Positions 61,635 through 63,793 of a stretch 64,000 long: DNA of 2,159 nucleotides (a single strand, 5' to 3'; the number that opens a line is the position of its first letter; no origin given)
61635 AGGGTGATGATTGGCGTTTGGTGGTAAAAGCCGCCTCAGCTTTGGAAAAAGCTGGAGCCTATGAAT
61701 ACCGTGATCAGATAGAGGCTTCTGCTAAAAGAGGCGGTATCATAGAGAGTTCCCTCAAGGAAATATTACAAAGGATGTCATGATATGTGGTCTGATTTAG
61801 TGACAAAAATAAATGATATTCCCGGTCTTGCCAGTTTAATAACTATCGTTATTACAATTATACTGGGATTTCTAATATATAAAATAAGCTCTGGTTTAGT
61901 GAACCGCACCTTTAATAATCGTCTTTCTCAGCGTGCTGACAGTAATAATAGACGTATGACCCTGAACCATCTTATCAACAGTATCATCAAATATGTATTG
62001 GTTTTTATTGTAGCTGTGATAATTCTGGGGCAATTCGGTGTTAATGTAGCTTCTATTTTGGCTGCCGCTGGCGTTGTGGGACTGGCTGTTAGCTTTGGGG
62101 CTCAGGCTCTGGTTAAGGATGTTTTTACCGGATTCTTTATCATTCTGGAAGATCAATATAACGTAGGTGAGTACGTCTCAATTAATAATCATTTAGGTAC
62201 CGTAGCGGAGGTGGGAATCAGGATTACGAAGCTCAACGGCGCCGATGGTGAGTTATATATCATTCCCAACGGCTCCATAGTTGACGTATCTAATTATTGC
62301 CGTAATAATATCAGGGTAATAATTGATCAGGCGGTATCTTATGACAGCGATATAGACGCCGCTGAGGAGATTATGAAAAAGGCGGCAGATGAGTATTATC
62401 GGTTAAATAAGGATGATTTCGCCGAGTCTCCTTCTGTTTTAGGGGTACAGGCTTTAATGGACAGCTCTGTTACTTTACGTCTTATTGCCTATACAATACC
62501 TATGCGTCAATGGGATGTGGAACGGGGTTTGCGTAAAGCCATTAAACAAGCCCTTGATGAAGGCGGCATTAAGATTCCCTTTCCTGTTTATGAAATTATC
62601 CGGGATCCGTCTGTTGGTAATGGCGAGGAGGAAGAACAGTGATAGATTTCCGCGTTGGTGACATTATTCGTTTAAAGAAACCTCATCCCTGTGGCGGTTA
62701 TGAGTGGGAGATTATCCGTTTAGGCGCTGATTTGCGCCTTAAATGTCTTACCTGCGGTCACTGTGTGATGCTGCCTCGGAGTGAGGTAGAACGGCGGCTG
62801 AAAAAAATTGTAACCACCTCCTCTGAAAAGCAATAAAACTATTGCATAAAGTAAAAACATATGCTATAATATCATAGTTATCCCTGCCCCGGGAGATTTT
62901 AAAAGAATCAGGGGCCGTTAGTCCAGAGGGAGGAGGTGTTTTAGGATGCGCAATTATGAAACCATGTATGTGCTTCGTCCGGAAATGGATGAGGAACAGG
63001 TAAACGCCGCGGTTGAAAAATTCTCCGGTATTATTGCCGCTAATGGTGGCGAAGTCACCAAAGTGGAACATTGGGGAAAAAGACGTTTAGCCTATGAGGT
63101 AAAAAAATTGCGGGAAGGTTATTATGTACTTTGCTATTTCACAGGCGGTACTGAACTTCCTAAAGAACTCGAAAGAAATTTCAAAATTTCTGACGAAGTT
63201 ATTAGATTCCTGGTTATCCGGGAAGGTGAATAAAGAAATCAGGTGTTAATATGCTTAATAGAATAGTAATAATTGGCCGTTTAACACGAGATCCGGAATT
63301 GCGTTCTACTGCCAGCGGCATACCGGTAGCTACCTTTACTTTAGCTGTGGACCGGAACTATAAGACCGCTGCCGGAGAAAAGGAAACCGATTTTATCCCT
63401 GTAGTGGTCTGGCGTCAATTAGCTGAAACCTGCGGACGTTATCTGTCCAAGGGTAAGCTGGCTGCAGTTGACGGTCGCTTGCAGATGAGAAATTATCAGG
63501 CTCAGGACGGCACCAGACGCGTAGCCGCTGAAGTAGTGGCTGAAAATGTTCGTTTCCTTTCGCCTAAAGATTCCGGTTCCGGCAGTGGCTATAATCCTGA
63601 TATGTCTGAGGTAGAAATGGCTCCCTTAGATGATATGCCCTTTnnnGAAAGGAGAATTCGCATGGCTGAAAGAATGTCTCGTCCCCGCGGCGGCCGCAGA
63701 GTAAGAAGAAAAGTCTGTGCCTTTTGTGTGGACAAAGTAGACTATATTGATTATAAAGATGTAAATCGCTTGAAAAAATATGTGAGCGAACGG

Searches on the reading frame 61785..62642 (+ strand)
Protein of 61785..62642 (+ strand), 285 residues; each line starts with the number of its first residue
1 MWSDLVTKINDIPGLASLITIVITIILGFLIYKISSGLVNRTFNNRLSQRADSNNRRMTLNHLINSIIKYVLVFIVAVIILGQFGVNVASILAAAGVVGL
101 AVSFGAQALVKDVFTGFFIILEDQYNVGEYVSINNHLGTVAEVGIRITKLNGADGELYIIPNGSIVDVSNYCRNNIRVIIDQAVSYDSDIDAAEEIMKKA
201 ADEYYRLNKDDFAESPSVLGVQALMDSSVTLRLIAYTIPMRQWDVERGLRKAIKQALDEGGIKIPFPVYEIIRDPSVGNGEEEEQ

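Call 31: find_encoding_contigs(protein=window:61785-62642:+, flank=10000, max_places=4)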
Protein window:61785-62642:+ (285 aa): no gene with exactly this product is on record in the collection.

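Call 76: search_protein_families(library=pfam, max_evalue=0.001, proteins=[window:61785-62639:+])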
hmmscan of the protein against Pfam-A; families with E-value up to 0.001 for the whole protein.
window:61785-62639:+ (285 aa): 3 families
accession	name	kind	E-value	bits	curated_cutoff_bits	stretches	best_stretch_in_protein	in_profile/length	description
PF00924.24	MS_channel_2nd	-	9.3e-19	67.8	20.2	1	109-171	2-66/68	Mechanosensitive ion channel, beta-domain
PF21088.3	MS_channel_1st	-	4.8e-10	39.7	23.1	1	67-107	2-42/42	Mechanosensitive ion channel, transmembrane helices 2/3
PF21082.3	MS_channel_3rd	-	6.3e-08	33.4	21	1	184-264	7-88/88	Mechanosensitive ion channel MscS, C-terminal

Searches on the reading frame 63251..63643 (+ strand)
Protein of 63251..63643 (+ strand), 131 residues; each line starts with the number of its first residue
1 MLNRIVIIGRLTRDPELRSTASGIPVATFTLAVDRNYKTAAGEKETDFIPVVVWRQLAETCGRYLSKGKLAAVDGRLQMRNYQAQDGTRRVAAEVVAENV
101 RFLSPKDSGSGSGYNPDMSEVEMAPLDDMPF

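Call 76: search_protein_families(library=pfam, max_evalue=0.001, proteins=[window:63251-63643:+])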
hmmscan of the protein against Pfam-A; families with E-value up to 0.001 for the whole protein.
window:63251-63643:+ (131 aa): 2 families
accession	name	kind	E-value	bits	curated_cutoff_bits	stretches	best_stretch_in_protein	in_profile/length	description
PF00436.31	SSB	-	4.3e-35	120.4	26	1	2-103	1-104/104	Single-strand binding protein family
PF22657.2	SSB_1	-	0.00045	20.8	27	0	3-79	1-77/91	Another single-strand binding protein family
